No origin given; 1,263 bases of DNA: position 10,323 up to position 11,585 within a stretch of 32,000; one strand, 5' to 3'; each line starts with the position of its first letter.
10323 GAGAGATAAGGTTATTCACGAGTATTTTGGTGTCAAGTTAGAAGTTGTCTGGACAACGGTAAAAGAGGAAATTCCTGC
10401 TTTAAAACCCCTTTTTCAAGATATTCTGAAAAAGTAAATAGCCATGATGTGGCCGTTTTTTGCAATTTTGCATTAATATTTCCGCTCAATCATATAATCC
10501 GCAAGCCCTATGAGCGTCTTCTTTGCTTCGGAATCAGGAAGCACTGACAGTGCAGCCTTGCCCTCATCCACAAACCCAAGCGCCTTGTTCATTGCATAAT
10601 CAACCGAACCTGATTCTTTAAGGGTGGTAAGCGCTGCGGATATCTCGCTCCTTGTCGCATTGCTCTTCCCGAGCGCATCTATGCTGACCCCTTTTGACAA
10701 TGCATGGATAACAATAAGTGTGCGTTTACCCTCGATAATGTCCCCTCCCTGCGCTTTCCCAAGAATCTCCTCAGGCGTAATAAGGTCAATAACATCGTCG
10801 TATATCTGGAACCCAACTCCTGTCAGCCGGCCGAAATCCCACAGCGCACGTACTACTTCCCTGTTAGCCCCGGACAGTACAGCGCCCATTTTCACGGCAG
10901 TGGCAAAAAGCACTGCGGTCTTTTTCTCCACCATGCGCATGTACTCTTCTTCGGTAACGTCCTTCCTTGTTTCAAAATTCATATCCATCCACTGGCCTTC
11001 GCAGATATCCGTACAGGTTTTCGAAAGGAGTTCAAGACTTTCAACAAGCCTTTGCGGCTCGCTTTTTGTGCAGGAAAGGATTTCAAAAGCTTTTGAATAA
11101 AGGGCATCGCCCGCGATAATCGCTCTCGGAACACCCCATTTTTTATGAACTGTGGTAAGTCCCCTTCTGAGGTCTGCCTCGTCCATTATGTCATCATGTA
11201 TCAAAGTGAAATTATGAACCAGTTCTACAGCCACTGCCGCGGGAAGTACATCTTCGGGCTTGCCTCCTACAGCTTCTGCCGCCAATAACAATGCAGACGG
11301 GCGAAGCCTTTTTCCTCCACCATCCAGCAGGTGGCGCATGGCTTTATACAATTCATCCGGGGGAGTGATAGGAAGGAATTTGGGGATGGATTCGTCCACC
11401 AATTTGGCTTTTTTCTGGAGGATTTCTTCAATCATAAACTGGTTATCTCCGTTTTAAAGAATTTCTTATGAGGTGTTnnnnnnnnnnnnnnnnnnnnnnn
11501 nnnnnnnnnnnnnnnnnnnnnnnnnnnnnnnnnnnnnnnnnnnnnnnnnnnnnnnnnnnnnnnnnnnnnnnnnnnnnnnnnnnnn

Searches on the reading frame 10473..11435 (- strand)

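Call 56: search_protein_families(library=pfam, proteins=[window:10473-11435:-], max_evalue=0.00001)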
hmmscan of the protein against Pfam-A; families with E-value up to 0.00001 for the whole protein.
window:10473-11435:- (320 aa): 1 family
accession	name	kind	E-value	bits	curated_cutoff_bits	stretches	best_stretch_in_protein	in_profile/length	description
PF00348.22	polyprenyl_synt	-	2.2e-75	253.6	27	1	27-266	2-245/251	Polyprenyl synthetase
